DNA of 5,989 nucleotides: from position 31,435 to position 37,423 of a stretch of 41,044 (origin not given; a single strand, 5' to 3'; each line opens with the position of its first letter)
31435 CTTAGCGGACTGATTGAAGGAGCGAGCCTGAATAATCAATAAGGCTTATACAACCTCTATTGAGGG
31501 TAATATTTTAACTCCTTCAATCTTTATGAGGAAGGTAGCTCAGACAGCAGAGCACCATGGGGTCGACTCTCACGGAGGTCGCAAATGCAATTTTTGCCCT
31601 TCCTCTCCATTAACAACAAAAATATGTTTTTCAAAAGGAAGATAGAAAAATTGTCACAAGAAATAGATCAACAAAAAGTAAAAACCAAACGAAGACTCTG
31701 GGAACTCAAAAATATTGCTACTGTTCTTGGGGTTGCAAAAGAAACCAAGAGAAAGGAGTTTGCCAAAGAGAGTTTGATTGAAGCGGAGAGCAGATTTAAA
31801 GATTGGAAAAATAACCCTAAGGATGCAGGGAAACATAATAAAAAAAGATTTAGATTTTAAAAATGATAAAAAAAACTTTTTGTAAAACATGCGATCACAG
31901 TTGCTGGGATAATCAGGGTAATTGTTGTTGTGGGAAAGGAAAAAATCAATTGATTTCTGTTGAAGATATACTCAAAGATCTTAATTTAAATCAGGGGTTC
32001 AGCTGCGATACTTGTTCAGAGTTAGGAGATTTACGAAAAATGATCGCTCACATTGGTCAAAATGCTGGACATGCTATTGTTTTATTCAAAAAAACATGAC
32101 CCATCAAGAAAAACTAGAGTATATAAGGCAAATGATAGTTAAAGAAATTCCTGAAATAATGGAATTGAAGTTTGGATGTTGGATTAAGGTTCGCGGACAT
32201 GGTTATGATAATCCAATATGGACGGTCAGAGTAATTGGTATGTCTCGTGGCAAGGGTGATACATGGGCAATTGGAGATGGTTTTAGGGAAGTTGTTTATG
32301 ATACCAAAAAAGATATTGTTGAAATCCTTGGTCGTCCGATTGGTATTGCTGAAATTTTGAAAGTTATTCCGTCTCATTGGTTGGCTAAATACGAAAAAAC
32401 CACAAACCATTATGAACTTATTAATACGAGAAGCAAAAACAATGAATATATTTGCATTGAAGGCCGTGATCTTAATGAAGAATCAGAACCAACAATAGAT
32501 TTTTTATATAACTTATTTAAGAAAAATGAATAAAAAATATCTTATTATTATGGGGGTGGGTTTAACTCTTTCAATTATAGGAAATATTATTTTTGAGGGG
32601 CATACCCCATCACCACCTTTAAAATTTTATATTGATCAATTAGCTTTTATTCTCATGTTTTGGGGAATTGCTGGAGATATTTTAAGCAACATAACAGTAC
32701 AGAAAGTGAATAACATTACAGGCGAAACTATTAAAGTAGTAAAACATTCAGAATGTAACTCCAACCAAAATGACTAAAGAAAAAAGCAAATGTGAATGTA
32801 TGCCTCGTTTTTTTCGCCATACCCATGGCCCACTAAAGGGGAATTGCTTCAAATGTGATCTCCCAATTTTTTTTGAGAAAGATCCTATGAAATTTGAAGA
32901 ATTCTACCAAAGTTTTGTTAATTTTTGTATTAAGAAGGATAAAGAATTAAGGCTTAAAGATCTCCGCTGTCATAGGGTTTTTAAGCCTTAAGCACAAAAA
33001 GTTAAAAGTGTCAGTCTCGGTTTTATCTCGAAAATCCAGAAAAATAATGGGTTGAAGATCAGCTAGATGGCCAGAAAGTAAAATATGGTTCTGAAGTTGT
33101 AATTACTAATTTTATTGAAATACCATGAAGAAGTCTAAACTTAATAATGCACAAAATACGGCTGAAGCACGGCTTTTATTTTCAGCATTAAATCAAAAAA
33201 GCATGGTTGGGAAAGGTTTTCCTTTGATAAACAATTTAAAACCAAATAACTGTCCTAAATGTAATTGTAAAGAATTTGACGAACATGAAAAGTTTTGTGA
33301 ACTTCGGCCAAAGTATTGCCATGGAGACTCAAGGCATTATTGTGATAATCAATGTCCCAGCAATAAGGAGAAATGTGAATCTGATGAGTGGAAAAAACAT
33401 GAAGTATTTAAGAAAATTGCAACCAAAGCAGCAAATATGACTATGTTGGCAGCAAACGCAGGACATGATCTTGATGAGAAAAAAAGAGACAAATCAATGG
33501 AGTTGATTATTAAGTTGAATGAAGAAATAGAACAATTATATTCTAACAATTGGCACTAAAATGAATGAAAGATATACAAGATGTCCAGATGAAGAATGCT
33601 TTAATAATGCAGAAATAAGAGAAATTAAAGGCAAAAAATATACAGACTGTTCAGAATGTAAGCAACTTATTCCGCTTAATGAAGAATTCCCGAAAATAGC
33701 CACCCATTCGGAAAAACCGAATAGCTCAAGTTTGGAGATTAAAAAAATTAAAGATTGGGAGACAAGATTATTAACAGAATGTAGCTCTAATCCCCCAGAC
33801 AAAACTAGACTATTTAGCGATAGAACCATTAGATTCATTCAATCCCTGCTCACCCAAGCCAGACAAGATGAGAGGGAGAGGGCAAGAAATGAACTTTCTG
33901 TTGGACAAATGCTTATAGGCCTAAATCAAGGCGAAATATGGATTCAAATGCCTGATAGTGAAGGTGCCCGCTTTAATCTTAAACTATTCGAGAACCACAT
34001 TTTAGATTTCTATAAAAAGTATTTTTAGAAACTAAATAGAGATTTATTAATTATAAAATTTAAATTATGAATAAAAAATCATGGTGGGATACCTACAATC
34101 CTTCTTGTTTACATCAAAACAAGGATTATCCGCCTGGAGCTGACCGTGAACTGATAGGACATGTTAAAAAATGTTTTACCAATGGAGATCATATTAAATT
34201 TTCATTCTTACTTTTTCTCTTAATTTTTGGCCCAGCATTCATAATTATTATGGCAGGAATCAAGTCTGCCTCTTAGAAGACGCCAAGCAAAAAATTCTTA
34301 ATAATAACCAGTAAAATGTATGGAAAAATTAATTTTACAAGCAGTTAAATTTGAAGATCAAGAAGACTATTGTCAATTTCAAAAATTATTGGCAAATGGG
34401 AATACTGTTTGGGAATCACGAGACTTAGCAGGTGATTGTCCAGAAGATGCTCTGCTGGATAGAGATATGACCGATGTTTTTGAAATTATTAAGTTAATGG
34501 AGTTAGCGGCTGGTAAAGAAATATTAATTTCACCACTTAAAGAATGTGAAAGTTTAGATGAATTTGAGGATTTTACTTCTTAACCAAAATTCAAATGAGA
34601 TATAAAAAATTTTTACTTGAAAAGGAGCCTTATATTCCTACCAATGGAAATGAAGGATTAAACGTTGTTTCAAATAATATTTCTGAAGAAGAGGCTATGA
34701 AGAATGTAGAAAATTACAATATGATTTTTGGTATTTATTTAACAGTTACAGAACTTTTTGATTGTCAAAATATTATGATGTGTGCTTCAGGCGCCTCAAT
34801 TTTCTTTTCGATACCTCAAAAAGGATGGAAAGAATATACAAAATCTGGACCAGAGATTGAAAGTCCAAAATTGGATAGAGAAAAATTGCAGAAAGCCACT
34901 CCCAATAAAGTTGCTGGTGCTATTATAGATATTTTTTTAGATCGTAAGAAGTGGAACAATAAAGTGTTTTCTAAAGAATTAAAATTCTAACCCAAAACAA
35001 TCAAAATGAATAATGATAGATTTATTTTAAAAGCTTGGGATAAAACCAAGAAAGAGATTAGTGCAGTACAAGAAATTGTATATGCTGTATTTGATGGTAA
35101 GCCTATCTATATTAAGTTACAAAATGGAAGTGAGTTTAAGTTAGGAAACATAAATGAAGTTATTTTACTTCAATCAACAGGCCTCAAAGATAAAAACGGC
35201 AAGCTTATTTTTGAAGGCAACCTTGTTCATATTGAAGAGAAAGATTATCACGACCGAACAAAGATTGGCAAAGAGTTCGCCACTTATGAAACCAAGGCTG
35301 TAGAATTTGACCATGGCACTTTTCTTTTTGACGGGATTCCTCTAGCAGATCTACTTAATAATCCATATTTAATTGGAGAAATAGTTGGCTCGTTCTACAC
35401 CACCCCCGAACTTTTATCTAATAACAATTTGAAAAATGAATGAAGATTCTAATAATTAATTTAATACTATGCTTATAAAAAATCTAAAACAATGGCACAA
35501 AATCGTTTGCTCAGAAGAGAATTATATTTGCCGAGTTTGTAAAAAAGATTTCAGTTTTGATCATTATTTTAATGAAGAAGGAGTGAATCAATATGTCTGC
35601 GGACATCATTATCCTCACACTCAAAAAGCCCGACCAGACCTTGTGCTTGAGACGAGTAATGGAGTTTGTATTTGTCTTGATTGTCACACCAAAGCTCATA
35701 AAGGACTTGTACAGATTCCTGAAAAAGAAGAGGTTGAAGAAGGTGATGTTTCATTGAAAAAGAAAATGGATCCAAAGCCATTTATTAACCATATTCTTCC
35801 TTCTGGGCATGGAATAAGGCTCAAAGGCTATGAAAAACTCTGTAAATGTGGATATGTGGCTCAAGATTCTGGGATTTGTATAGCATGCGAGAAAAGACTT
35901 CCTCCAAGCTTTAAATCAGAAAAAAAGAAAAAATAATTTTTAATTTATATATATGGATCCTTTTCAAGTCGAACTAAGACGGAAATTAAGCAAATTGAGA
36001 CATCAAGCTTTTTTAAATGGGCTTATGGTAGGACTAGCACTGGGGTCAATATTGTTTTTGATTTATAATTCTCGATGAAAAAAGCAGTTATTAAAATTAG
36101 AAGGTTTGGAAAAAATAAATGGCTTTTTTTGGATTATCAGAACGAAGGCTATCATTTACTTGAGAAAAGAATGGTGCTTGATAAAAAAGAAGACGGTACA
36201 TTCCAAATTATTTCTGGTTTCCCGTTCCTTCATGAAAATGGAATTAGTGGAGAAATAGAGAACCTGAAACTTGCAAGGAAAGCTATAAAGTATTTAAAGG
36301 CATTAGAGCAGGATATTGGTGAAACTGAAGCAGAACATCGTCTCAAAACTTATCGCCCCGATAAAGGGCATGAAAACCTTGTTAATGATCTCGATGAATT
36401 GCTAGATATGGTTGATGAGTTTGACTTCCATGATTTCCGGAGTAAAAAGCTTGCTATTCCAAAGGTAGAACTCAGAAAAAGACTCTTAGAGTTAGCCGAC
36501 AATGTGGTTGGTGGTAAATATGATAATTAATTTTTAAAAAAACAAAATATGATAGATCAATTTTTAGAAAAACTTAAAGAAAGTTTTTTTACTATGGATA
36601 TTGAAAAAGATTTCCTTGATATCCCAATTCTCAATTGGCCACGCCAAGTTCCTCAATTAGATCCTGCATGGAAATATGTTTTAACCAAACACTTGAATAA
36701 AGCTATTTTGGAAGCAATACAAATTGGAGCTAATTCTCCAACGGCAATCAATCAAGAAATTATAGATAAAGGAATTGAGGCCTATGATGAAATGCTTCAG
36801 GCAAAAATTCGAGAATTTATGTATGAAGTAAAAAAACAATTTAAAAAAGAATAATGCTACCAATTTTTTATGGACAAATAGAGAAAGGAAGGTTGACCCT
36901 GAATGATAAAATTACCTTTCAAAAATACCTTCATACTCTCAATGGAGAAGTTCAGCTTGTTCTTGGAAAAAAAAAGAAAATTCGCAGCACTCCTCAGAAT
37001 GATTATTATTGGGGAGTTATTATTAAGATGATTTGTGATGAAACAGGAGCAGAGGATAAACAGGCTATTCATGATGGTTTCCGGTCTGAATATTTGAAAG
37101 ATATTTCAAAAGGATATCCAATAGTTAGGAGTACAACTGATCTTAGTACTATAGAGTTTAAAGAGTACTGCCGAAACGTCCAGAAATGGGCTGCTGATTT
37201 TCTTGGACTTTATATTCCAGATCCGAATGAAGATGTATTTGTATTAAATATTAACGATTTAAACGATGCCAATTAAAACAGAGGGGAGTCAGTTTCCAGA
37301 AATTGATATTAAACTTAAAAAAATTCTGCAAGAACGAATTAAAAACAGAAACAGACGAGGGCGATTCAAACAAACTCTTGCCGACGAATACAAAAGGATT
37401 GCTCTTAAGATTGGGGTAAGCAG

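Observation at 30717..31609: HNH gene on a perfect promoter runs into a ~370-nt multi-domain RNA fold capped by a tRNA-like module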

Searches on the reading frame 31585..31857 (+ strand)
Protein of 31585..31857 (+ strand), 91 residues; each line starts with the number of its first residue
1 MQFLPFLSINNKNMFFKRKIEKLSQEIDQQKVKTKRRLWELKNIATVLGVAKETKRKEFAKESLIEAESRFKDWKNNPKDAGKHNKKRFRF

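Call 13: search_protein_families(library=pfam, proteins=[window:31585-31857:+], max_evalue=0.01)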
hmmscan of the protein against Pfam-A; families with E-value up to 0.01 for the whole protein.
window:31585-31857:+ (91 aa): 0 families

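Call 14: search_protein_families(library=phrogs, proteins=[window:31585-31857:+], max_evalue=0.001)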
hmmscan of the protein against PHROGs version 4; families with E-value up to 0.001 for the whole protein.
window:31585-31857:+ (91 aa): 1 family
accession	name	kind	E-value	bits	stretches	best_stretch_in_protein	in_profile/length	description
phrog_4996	-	unknown function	0.0007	20.5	1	13-57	10-54/99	-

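Call 93: search_protein_families(library=pfam, proteins=[window:31624-31857:+], max_evalue=0.01)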
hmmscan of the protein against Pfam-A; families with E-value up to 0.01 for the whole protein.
window:31624-31857:+ (78 aa): 0 families

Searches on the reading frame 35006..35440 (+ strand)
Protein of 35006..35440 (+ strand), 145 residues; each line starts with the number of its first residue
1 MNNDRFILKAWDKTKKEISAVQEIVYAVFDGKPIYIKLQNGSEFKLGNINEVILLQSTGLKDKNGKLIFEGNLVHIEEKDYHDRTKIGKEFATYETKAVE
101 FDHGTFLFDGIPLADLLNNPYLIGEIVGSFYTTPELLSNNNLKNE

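Call 41: search_protein_families(library=phrogs, proteins=[window:35006-35440:+], max_evalue=0.001)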
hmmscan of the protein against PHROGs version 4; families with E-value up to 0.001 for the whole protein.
window:35006-35440:+ (145 aa): 5 families
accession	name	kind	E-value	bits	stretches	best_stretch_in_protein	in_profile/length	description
phrog_98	-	unknown function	6e-20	72.6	1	9-143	31-156/208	-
phrog_9246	-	unknown function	9.6e-09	36.4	1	8-76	5-75/82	-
phrog_24347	-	unknown function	1.1e-08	35.7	1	8-134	135-238/245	-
phrog_9107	-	unknown function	1.1e-07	32.6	1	7-82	10-87/209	-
phrog_8684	-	unknown function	2.8e-07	31.6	1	42-104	49-114/164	-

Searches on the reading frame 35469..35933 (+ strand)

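Call 41: search_protein_families(library=phrogs, proteins=[window:35469-35933:+], max_evalue=0.001)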
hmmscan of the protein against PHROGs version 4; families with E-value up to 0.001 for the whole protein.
window:35469-35933:+ (155 aa): 2 families
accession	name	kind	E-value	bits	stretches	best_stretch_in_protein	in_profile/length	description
phrog_119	-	DNA, RNA and nucleotide metabolism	2e-06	27.9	1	7-87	192-265/443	HNH endonuclease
phrog_144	-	DNA, RNA and nucleotide metabolism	0.00018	22.2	1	7-86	70-142/175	HNH endonuclease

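Call 93: search_protein_families(library=pfam, proteins=[window:35469-35933:+], max_evalue=0.01)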
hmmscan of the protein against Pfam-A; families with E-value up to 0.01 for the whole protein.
window:35469-35933:+ (155 aa): 0 families

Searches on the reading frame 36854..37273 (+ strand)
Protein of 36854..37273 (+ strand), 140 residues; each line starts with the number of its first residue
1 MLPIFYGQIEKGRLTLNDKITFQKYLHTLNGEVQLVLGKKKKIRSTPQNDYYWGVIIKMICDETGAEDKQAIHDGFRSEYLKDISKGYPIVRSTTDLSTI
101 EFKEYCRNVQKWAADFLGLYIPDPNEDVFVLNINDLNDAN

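Call 41: search_protein_families(library=phrogs, proteins=[window:36854-37273:+], max_evalue=0.001)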
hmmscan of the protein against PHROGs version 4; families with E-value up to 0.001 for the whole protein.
window:36854-37273:+ (140 aa): 1 family
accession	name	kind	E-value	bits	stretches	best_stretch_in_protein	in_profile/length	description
phrog_72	-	DNA, RNA and nucleotide metabolism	8e-15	56.3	1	26-129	34-150/161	NinB/ Orf homologous recombination mediator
